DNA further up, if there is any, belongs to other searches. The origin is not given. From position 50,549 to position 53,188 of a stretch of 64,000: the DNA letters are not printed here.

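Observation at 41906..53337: Candidate undescribed envelope redox module: three CRTAC1/UnbV FG-GAP proteins, an UnbU-like membrane protein, a membrane-anchored multihaem cytochrome and a lipoprotein cupredoxin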

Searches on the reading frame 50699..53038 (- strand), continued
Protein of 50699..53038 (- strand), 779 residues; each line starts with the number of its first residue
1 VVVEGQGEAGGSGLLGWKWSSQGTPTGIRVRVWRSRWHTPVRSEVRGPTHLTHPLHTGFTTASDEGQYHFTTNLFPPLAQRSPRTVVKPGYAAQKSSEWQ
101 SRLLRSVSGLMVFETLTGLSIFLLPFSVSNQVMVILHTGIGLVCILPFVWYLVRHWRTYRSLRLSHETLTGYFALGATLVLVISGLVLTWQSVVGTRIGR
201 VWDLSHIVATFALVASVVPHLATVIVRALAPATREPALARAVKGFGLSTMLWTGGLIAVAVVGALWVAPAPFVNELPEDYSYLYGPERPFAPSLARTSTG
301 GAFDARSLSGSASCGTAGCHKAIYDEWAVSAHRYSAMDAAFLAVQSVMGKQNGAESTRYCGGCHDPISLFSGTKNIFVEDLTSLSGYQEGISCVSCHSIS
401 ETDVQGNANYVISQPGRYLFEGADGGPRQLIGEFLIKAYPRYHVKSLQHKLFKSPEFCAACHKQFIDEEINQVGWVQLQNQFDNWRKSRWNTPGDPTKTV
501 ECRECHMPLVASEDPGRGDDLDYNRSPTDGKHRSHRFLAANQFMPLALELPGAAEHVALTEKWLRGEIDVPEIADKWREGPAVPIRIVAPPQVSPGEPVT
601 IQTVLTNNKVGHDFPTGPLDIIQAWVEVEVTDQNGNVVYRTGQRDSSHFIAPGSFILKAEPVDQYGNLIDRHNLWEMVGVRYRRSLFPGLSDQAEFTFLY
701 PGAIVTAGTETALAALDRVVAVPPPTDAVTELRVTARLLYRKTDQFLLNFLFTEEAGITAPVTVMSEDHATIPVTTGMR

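Call 59: fold_search(model_id=the predicted structure, library=pdb)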
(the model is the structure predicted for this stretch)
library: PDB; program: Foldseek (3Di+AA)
matches with E <= 10: 1219; with E <= 0.001: 1
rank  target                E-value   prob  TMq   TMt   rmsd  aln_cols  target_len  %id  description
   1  5ze8                  2.4e-11  1.00  0.40  0.69   6.7       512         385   17  Crystal structure of a penta-heme cytochrome c552 from Thermochromatium tepidum (released 2018-04-25)
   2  9n9j_5                1.1e-03  1.00  0.13  0.49  15.4       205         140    7  Structure of a GRP94 folding intermediate engaged with a CCDC134- and FKBP11-bound secretory translocon (released 2025-11-19)
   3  8rjc_5                1.3e-03  1.00  0.13  0.41   5.8       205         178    8  Structure of the rabbit 80S ribosome stalled on a 2-TMD rhodopsin intermediate in complex with Sec61-TRAP, open confor (released 2024-01-24)
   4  3idu_A                2.7e-03  1.00  0.12  0.61   6.8       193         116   10  Crystal Structure of the CARDB domain of the PF1109 protein in complex with di-metal ions from Pyrococcus furiosus, No (released 2009-08-04)
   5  7uzs                  2.7e-03  1.00  0.13  0.14  11.0       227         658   10  Protein 4.2 (local refinement from consensus reconstruction of ankyrin complex classes) (released 2022-07-20)
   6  8cs9_X                3.3e-03  1.00  0.13  0.14  11.2       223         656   10  Composite reconstruction of Class 1 of the erythrocyte ankyrin-1 complex (released 2022-07-20)
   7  8csw                  3.7e-03  1.00  0.14  0.14  11.1       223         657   11  Local refinement of protein 4.2 in Class 2 of erythrocyte ankyrin-1 complex (released 2022-07-20)
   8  7e1y_A                7.5e-03  0.84  0.13  0.16  18.2       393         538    8  Staphylothermus marinus amylopullulanase -SmApu (released 2022-02-09)
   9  2kl6_MODEL_1_A        9.6e-03  1.00  0.12  0.63   6.3       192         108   10  Solution NMR structure of the CARDB domain of PF1109 from Pyrococcus furiosus. Northeast Structural Genomics C (released 2009-08-25)
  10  3idu_B                1.0e-02  1.00  0.12  0.65   6.8       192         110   10  Crystal Structure of the CARDB domain of the PF1109 protein in complex with di-metal ions from Pyrococcus furiosus, No (released 2009-08-04)
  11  5hdw                  1.5e-02  0.97  0.12  0.42   7.2       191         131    9  ApaG Domain of FBxo3 (released 2016-04-06)
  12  2q0z                  2.2e-02  0.97  0.12  0.26   9.6       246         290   11  Crystal structure of Q9P172/Sec63 from Homo sapiens. Northeast Structural Genomics Target HR1979. (released 2007-06-05)
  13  5gm6_B                2.2e-02  0.97  0.12  0.05   8.6       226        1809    9  Cryo-EM structure of the activated spliceosome (Bact complex) at 3.5 angstrom resolution (released 2016-09-21)
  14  6a8p_B                2.5e-02  1.00  0.13  0.14  10.5       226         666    9  Transglutaminase 2 mutant G224V in complex with GTP (released 2018-09-26)
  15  4zob_A                2.8e-02  0.98  0.10  0.10   9.9       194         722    9  Crystal Structure of beta-glucosidase from Listeria innocua in complex with gluconolactone (released 2016-05-18)
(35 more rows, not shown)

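Call 77: find_encoding_contigs(protein=P0279, flank=8000, max_places=2)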
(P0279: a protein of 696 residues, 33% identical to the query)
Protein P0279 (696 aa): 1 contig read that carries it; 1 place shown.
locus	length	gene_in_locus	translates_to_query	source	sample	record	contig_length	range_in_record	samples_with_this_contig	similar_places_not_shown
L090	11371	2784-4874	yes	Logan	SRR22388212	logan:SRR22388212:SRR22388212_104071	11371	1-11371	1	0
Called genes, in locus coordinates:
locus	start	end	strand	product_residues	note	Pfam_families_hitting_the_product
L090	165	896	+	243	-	PF04116:FA_hydroxylase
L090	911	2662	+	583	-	PF01839:FG-GAP (faint), PF13517:FG-GAP_3, PF07593:UnbV_ASPIC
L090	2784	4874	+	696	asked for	PF22113:Mtrc-MtrF_II-IV_dom (faint), PF13435:Cytochrome_C554 (faint)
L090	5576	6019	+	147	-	PF13517:FG-GAP_3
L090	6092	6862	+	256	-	-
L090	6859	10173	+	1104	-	PF00515:TPR_1 (faint), PF23914:TPR_CcmH_CycH, PF13432:TPR_16 (weak), PF07719:TPR_2 (weak), PF13424:TPR_12 (weak), PF13432:TPR_16 (weak), PF13517:FG-GAP_3, PF07593:UnbV_ASPIC, +8 more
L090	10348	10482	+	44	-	-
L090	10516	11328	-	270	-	-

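Call 78: find_encoding_contigs(protein=P0315, flank=8000, max_places=2)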
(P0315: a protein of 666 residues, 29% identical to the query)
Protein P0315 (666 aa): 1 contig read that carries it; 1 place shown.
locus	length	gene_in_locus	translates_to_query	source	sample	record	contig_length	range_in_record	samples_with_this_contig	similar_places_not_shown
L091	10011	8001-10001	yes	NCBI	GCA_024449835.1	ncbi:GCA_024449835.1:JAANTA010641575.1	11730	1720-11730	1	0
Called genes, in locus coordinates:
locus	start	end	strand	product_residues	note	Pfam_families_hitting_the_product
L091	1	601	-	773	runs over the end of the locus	?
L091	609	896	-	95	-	-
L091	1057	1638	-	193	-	-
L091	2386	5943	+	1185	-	PF01839:FG-GAP (faint), PF13517:FG-GAP_3, PF07593:UnbV_ASPIC, PF03130:HEAT_PBS (faint), PF02985:HEAT (faint), PF13513:HEAT_EZ (faint), PF13646:HEAT_2, PF13646:HEAT_2, +2 more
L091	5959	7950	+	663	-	PF22113:Mtrc-MtrF_II-IV_dom (faint), PF13435:Cytochrome_C554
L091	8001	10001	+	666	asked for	PF13435:Cytochrome_C554, PF14522:Cytochrome_C7 (faint)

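Call 79: find_encoding_contigs(protein=P0285, flank=8000, max_places=2)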
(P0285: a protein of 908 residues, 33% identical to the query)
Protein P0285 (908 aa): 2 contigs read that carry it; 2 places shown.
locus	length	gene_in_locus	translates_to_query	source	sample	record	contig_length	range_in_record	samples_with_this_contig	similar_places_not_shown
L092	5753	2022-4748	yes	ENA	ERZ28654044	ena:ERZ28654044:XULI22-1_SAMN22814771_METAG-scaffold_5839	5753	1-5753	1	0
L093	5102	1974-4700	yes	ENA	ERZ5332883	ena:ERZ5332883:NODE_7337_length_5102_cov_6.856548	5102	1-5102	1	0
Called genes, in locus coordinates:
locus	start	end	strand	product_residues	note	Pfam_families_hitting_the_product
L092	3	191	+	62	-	?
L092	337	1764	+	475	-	PF01839:FG-GAP (faint), PF13517:FG-GAP_3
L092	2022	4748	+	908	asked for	PF13435:Cytochrome_C554 (faint), PF13432:TPR_16 (faint), PF00515:TPR_1 (faint), PF24575:TPR_Slam (faint), PF07719:TPR_2 (faint), PF12895:ANAPC3 (faint), PF13181:TPR_8 (faint), PF14559:TPR_19, +2 more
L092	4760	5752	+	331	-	?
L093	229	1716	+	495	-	PF01839:FG-GAP (faint), PF13517:FG-GAP_3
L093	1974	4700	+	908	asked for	PF13435:Cytochrome_C554 (faint), PF13432:TPR_16 (faint), PF00515:TPR_1 (faint), PF24575:TPR_Slam (faint), PF07719:TPR_2 (faint), PF12895:ANAPC3 (faint), PF13181:TPR_8 (faint), PF14559:TPR_19, +2 more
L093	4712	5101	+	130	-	?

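Call 96: search_protein_families(library=pfam, proteins=[L017:10613-11056:-, L010:16024-16983:+, L012:5565-6860:+, L012:4382-5554:+, L012:1793-2935:+, L012:7681-8499:+, L010:14690-16021:+, L007:66-1421:+, L015:20096-22072:-, L012:13881-14732:+], max_evalue=0.0001)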
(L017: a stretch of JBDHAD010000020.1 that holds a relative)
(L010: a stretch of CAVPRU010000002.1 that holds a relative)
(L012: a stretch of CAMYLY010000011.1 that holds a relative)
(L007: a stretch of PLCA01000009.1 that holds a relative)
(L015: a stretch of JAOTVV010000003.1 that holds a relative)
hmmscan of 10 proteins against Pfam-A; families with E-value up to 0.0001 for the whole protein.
L017:10613-11056:- (147 aa): 1 family
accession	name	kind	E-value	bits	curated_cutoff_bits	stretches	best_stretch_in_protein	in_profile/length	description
PF02082.26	Rrf2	-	1.2e-29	103.6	30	1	3-132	1-131/132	Iron-dependent Transcriptional regulator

L010:16024-16983:+ (319 aa): 1 family
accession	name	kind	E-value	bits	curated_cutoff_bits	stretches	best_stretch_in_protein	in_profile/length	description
PF04055.27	Radical_SAM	-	1.2e-05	26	29.5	0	53-209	6-158/166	Radical SAM superfamily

L012:5565-6860:+ (431 aa): 1 family
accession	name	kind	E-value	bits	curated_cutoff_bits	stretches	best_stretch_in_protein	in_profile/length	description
PF06050.19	HGD-D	-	2.7e-58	198.6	28.4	1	50-418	7-341/342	2-hydroxyglutaryl-CoA dehydratase, D-component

L012:4382-5554:+ (390 aa): 1 family
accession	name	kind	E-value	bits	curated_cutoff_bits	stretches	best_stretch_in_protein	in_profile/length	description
PF06050.19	HGD-D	-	9.3e-60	203.4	28.4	1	50-387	1-342/342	2-hydroxyglutaryl-CoA dehydratase, D-component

L012:1793-2935:+ (380 aa): 2 families
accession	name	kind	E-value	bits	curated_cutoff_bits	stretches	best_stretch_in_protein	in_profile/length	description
PF00378.25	ECH_1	-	6.6e-47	160.4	27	1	55-243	4-188/251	Enoyl-CoA hydratase/isomerase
PF16113.10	ECH_2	-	1.8e-22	80.7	27.2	1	58-231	2-174/335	Enoyl-CoA hydratase/isomerase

L012:7681-8499:+ (272 aa): 1 family
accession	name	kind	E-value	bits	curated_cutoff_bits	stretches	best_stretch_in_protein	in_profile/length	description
PF01869.26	BcrAD_BadFG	-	1.7e-48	165.9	31.5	1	6-256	2-271/271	BadF/BadG/BcrA/BcrD ATPase family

L010:14690-16021:+ (443 aa): 1 family
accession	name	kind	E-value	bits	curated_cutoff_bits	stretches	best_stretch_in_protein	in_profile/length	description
PF00733.27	Asn_synthase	-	2.4e-08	34.5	21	1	171-301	18-139/354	Asparagine synthase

L007:66-1421:+ (451 aa): 0 families

L015:20096-22072:- (658 aa): 13 families
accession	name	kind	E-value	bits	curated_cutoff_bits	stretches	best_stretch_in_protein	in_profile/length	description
PF00515.34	TPR_1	-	1e-27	95.2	27.8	0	497-525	5-33/34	Tetratricopeptide repeat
PF07719.23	TPR_2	-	4.6e-26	89.2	27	0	497-524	5-32/34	Tetratricopeptide repeat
PF13414.12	TPR_11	-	3.3e-22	78.3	26.8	0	363-392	11-40/42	TPR repeat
PF00069.31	Pkinase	-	1.1e-21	77.8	31.7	1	2-99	120-212/263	Protein kinase domain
PF13431.12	TPR_17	-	6.9e-17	60.7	24.4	0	482-513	2-33/34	Tetratricopeptide repeat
PF13181.12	TPR_8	-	1.9e-16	59.2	25.7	0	462-492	4-34/34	Tetratricopeptide repeat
PF13428.12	TPR_14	-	3.1e-13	49.4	23.5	0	463-501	5-43/44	Tetratricopeptide repeat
PF14559.12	TPR_19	-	6.1e-13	49.3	25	1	541-588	5-52/68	Tetratricopeptide repeat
PF13424.12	TPR_12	-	3.4e-12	46.8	30.1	2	464-523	8-75/77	Tetratricopeptide repeat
PF07714.23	PK_Tyr_Ser-Thr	-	1.1e-10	41.7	23.1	1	1-95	123-216/258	Protein tyrosine and serine/threonine kinase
PF13432.12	TPR_16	-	1.8e-09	38.3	32.7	1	469-526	7-64/65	Tetratricopeptide repeat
PF13174.12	TPR_6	-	3e-06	28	26.3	0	600-625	4-29/33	Tetratricopeptide repeat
PF13429.12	TPR_15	-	2.5e-05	24.3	26.2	1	490-626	110-244/280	Tetratricopeptide repeat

L012:13881-14732:+ (283 aa): 9 families
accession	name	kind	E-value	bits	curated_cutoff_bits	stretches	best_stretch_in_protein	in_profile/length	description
PF07719.23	TPR_2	-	4.1e-11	42.6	27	0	81-111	2-32/34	Tetratricopeptide repeat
PF13431.12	TPR_17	-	4.1e-10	39.6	24.4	1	69-101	2-34/34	Tetratricopeptide repeat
PF13414.12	TPR_11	-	1.3e-09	38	26.8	0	58-88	6-36/42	TPR repeat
PF13432.12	TPR_16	-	1.4e-08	35.4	32.7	1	59-102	10-53/65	Tetratricopeptide repeat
PF23914.1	TPR_CcmH_CycH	-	1.7e-08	34.9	42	0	59-109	100-150/158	Cytochrome c-type biogenesis protein H TPR domain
PF14559.12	TPR_19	-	1.2e-07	32.4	25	1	59-117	4-62/68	Tetratricopeptide repeat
PF00515.34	TPR_1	-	3.3e-06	27.1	27.8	0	81-111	2-32/34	Tetratricopeptide repeat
PF13428.12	TPR_14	-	6.7e-06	26.7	23.5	0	81-122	2-43/44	Tetratricopeptide repeat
PF13174.12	TPR_6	-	7.3e-05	23.6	26.3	0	81-109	1-29/33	Tetratricopeptide repeat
